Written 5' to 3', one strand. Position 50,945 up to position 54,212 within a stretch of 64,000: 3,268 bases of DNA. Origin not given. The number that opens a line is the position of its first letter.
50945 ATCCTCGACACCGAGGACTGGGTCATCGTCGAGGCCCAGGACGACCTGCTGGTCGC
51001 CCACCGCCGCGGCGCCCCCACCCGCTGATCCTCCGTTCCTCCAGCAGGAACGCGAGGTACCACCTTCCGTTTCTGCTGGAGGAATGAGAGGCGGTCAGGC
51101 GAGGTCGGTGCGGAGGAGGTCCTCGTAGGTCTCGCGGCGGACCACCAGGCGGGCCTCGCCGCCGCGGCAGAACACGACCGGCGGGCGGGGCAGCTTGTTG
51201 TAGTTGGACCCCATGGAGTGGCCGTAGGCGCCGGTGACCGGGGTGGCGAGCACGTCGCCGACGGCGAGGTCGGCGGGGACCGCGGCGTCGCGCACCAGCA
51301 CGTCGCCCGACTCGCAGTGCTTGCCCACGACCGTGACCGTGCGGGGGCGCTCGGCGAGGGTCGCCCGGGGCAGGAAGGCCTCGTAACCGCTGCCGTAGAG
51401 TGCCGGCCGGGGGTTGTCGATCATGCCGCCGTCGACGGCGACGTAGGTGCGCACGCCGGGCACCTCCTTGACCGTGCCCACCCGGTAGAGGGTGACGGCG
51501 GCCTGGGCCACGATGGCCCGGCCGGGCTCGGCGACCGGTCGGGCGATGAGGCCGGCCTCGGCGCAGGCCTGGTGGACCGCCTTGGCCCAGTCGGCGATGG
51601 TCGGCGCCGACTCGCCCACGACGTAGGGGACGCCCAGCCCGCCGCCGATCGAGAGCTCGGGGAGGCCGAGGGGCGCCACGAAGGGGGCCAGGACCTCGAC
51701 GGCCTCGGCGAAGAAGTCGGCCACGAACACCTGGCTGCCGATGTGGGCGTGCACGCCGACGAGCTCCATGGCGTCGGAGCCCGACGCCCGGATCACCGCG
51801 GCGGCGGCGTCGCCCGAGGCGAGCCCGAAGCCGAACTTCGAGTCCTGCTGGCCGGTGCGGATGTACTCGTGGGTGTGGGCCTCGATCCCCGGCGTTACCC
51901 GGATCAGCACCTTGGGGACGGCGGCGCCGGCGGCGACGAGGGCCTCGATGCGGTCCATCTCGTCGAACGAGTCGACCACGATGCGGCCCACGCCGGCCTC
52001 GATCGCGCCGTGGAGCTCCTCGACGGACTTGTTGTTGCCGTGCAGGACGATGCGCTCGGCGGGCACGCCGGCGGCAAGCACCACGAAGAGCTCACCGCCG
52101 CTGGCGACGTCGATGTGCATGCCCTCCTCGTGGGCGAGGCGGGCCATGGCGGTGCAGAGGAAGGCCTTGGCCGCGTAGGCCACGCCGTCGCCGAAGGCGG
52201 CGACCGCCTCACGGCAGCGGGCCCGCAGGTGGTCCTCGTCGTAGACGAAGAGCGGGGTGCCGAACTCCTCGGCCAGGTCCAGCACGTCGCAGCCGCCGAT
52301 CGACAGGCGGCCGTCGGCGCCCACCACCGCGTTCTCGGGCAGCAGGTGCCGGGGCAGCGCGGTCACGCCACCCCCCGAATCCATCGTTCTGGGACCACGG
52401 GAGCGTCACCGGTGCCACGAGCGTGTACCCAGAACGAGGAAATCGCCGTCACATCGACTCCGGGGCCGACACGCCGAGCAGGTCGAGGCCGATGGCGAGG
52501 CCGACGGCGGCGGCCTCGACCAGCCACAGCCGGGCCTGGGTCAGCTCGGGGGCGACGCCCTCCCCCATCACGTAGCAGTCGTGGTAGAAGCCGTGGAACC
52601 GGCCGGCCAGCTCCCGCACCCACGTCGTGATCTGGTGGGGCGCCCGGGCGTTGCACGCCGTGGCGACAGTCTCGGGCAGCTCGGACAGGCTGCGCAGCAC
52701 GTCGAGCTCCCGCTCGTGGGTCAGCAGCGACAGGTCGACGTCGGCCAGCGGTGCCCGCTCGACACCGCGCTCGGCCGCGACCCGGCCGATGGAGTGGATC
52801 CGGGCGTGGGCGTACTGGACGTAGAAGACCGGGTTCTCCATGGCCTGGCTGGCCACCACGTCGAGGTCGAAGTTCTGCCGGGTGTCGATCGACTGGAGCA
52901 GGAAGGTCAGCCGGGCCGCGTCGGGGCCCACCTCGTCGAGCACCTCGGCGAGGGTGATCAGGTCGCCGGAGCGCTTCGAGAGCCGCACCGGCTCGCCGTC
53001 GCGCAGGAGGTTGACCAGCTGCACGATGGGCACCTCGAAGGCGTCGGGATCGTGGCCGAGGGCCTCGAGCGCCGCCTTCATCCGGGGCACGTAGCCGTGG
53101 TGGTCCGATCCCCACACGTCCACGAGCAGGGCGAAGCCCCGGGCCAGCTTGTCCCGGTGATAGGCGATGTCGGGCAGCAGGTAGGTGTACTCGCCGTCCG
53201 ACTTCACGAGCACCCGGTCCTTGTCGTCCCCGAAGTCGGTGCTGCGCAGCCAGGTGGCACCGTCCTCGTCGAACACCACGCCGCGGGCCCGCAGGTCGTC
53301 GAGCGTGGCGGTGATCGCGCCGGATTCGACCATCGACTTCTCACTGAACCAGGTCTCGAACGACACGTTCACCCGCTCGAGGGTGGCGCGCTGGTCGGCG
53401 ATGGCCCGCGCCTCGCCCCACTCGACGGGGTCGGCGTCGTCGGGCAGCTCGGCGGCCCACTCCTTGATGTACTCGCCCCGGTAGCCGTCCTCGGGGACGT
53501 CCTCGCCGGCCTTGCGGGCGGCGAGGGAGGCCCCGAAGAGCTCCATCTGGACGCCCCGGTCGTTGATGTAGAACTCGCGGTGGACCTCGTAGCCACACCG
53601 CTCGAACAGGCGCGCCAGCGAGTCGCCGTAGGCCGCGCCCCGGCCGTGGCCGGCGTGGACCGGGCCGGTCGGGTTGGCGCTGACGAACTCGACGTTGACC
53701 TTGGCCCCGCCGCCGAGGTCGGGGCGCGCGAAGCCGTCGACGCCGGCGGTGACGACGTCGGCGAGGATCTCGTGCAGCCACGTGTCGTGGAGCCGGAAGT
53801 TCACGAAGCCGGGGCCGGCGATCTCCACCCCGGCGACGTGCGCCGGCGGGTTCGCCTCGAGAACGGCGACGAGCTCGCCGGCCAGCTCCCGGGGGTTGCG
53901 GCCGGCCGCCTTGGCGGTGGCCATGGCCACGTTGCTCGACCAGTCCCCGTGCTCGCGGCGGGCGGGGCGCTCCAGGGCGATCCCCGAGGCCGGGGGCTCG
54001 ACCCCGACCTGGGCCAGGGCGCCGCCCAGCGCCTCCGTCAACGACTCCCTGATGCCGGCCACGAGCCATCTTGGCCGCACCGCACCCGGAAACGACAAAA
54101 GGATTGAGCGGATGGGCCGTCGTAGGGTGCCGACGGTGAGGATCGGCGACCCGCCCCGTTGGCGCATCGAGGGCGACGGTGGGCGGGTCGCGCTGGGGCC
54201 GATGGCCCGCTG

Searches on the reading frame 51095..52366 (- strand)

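Call 40: search_protein_families(library=pfam, proteins=[window:51095-52366:-], max_evalue=0.001)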
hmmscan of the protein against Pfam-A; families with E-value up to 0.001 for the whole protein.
window:51095-52366:- (423 aa): 2 families
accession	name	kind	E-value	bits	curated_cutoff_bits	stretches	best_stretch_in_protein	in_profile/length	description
PF02784.22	Orn_Arg_deC_N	-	3e-50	171.4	23.4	1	45-287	2-247/247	Pyridoxal-dependent decarboxylase, pyridoxal binding domain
PF00278.28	Orn_DAP_Arg_deC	-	1.6e-16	60.8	23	1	41-379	3-95/95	Pyridoxal-dependent decarboxylase, C-terminal sheet domain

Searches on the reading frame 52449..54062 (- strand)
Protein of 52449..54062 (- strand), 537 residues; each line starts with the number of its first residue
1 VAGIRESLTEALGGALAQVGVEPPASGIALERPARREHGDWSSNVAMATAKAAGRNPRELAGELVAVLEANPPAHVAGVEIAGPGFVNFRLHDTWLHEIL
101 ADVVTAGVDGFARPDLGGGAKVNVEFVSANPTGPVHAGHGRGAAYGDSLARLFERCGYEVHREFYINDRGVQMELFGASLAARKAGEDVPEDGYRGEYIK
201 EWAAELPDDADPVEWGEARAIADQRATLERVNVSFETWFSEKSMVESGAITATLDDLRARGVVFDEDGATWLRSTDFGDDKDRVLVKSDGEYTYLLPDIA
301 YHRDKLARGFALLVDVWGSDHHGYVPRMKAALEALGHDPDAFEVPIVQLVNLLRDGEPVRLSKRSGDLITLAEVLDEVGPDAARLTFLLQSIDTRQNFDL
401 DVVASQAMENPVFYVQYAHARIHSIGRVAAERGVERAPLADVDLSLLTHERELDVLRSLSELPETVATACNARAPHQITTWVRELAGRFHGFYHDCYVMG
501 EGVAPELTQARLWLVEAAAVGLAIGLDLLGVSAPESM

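Call 40: search_protein_families(library=pfam, proteins=[window:52449-54062:-], max_evalue=0.001)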
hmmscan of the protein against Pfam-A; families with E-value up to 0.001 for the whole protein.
window:52449-54062:- (537 aa): 4 families
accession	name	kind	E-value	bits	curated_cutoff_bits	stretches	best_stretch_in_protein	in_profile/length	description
PF05746.21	DALR_1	-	1.3e-26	93.4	22.3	1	415-537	1-117/117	DALR anticodon binding domain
PF00750.26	tRNA-synt_1d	-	2.7e-24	86.2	23.3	2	229-382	152-302/349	tRNA synthetases class I (R), catalytic domain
PF03485.21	Arg_tRNA_synt_N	-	1e-20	74.6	21.5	1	8-91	3-85/85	Arginyl tRNA synthetase N terminal domain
PF00133.28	tRNA-synt_1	-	0.00063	19.1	22.7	0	349-391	364-406/414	tRNA synthetases class I (I, L, M and V)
